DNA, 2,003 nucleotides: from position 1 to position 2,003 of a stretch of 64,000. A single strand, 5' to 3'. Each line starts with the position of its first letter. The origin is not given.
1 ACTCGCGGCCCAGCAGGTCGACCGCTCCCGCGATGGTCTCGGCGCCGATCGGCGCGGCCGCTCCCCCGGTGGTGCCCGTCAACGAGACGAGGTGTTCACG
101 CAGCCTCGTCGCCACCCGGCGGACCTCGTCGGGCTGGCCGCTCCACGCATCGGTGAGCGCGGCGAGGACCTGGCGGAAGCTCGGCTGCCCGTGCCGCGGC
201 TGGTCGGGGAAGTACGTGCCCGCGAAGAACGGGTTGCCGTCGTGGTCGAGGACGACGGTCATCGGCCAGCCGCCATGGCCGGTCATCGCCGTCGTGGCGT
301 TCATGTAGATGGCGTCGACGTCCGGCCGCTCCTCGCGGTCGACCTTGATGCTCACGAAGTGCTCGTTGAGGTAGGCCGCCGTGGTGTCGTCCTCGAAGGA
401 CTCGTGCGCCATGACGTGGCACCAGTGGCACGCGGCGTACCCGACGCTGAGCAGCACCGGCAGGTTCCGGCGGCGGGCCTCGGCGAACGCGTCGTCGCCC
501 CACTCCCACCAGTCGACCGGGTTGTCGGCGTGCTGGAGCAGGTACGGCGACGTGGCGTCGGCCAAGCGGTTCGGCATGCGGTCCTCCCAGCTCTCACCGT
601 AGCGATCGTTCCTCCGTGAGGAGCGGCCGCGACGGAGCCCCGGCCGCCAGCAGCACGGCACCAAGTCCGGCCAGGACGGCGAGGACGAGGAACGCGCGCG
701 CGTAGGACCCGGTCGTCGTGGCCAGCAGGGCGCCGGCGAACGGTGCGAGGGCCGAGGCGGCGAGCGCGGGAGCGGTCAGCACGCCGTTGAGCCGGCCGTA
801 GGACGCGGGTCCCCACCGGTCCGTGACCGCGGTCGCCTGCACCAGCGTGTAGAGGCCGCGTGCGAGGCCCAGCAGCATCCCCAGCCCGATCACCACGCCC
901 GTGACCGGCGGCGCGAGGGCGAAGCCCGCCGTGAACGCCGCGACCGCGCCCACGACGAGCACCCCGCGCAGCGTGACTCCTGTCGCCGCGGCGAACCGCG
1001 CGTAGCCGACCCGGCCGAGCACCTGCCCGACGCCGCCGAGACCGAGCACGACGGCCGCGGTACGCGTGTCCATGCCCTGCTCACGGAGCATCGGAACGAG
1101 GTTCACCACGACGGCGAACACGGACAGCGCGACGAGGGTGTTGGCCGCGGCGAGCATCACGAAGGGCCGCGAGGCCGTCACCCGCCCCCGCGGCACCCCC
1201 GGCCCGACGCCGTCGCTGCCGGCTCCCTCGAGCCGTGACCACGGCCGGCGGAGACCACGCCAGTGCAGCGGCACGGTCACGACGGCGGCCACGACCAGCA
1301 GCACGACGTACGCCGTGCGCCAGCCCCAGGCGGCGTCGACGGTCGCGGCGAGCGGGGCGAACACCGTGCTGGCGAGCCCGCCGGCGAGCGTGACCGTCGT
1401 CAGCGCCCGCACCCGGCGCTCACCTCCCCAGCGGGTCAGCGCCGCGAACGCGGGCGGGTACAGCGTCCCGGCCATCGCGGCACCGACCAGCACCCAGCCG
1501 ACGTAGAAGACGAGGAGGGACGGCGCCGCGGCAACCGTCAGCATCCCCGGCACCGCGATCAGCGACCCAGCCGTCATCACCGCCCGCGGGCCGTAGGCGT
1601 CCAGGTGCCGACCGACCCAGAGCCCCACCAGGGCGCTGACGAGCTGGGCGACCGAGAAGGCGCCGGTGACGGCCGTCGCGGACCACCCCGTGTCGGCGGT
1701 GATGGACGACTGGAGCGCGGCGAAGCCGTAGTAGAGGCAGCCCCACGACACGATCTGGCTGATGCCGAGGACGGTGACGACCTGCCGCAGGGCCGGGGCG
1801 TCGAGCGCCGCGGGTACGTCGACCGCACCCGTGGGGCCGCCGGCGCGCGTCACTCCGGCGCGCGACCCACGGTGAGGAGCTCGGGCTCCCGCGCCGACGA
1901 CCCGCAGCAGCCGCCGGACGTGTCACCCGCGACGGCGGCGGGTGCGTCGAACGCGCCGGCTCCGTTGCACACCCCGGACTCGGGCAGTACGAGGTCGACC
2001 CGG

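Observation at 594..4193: ArsR(Cys-pair)-PAT/ArsN1-like GNAT fusion divergent from a CC-tailed flavoprotein and an MFS pump: candidate non-canonical metalloid/organoarsenical module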

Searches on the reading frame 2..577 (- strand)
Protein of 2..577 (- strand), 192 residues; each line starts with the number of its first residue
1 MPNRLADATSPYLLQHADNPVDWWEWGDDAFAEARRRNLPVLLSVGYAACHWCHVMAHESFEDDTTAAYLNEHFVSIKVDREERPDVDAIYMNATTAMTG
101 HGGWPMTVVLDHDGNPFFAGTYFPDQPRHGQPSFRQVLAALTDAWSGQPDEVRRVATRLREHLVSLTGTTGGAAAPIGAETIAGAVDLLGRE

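Call 93: search_protein_families(library=pfam, proteins=[window:2-577:-], max_evalue=0.001)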
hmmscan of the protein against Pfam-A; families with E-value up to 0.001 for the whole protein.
window:2-577:- (192 aa): 2 families
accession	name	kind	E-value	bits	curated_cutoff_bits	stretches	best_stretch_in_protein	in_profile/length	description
PF03190.21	Thioredox_DsbH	-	2.4e-75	252.4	27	1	2-163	1-162/163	Protein of unknown function, DUF255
PF13899.12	Thioredoxin_7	-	1.5e-09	38.3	27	1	23-111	2-82/83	Thioredoxin-like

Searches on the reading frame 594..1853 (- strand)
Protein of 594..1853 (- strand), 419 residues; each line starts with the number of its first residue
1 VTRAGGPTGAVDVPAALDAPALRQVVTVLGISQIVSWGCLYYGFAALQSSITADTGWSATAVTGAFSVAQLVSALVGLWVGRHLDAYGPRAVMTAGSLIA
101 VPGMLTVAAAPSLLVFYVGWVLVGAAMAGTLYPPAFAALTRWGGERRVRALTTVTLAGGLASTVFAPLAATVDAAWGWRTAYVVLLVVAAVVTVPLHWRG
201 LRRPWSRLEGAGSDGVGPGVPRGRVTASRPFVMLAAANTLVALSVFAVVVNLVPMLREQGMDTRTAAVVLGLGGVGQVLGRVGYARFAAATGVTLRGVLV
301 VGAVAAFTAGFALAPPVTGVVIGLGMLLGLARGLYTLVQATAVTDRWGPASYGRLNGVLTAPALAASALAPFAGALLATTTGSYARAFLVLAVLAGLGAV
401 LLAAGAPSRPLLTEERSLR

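Call 3: search_protein_families(library=pfam, proteins=[window:594-1853:-], max_evalue=0.01)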
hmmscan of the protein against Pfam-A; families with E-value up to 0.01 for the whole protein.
window:594-1853:- (419 aa): 1 family
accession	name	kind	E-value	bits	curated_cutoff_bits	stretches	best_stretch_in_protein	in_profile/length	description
PF07690.21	MFS_1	-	6.8e-29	101.3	33.4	2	32-325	4-307/347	Major Facilitator Superfamily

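Call 4: search_protein_families(library=ncbifam, proteins=[window:594-1853:-], max_evalue=0.01)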
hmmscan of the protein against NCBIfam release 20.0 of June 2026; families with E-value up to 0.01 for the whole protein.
window:594-1853:- (419 aa): 9 families
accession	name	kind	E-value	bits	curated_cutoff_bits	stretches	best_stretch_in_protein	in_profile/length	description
NF033733.1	MFS_ArsK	equivalog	4e-48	164.2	400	1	24-403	3-382/388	arsenite efflux MFS transporter ArsK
NF049980.1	SfMCT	equivalog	3.4e-24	85.2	320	1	26-394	4-378/378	L-lactate MFS transporter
TIGR00890.1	2A0111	subfamily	2.2e-15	56.5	374.85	1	32-395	11-371/377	oxalate/formate antiport family MFS transporter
TIGR04259.1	oxa_formateAnti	equivalog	5.9e-10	38.5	335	1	27-194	5-171/405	oxalate/formate MFS antiporter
NF003024.0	PRK03893.1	subfamily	9.1e-05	21.4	604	1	60-189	56-185/497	sialate:H+ symport family MFS transporter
NF008650.1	PRK11646.1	equivalog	0.00032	19.9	469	1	44-139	30-123/400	multidrug efflux MFS transporter MdtH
TIGR00892.1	2A0113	subfamily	0.00035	19.4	586.1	1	85-185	79-179/455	monocarboxylate transporter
TIGR00893.1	2A0114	subfamily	0.002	17.1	395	1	43-194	14-163/399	D-galactonate transporter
TIGR00880.1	2_A_01_02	superfamily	0.0024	18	131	1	71-194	9-132/141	multidrug resistance protein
